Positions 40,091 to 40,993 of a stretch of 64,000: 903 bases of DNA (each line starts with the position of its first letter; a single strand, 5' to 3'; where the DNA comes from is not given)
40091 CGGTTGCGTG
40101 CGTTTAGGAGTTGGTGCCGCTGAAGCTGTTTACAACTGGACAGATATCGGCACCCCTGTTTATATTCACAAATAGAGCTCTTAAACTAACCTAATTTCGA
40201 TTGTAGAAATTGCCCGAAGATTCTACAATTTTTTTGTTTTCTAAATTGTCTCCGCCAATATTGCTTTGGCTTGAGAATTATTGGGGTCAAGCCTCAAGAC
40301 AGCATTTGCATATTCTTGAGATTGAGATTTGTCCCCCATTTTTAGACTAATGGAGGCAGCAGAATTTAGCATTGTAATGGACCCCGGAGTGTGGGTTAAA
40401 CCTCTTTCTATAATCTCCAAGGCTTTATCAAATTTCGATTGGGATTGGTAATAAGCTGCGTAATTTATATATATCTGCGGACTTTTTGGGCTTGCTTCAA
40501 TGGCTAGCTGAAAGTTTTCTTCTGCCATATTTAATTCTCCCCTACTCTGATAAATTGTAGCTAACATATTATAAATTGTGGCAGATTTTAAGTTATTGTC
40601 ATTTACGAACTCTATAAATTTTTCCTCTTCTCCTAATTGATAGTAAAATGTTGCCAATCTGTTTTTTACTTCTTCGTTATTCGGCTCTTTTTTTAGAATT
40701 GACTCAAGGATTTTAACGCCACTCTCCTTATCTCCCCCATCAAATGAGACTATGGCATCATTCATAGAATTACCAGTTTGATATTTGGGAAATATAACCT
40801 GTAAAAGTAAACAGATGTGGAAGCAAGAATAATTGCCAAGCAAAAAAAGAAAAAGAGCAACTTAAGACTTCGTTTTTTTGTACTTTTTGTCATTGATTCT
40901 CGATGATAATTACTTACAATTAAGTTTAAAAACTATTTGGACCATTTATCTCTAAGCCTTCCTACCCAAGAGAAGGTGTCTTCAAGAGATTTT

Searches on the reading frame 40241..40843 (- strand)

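Call 19: search_protein_families(library=pfam, proteins=[window:40241-40843:-], max_evalue=0.001)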
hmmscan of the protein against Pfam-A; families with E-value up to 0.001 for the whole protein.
window:40241-40843:- (200 aa): 26 families (the best 25 are shown)
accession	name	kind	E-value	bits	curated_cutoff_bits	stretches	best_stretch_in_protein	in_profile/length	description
PF13181.12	TPR_8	-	6.5e-16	57.5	25.7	1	88-120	1-33/34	Tetratricopeptide repeat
PF14559.12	TPR_19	-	1.7e-14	54.3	25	2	43-81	11-49/68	Tetratricopeptide repeat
PF13424.12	TPR_12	-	3e-14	53.4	30.1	1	88-149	3-72/77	Tetratricopeptide repeat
PF13428.12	TPR_14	-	8.8e-14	51.1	23.5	0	91-130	4-43/44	Tetratricopeptide repeat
PF07719.23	TPR_2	-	1.5e-13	50.2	27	0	88-120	1-33/34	Tetratricopeptide repeat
PF00515.34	TPR_1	-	5.8e-12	45.3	27.8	1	88-120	1-33/34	Tetratricopeptide repeat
PF13431.12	TPR_17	-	1.3e-11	44.2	24.4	1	111-143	2-34/34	Tetratricopeptide repeat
PF23914.1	TPR_CcmH_CycH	-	2.5e-09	37.6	42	1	90-191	52-156/158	Cytochrome c-type biogenesis protein H TPR domain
PF13432.12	TPR_16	-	1.2e-07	32.4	32.7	0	93-154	2-63/65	Tetratricopeptide repeat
PF12569.14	NatA_aux_su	-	2.4e-07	30.5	33.3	1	82-187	150-257/515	N-terminal acetyltransferase A, auxiliary subunit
PF13371.12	TPR_9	-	2.8e-07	30.9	35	1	131-196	4-69/73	Tetratricopeptide repeat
PF14863.12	Alkyl_sulf_dimr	-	5.2e-07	30.6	26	0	27-75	73-121/139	Alkyl sulfatase dimerisation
PF13374.12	TPR_10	-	6.6e-07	29.6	27.5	0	88-116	2-30/42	Tetratricopeptide repeat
PF14853.12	Fis1_TPR_C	-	3.4e-06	27.6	25.3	0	167-194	12-39/53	Fis1 C-terminal tetratricopeptide repeat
PF25058.1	ARM_TT21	-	6.6e-06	26.6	27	0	84-168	53-140/155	Tetratricopeptide repeat protein 21 ARM repeat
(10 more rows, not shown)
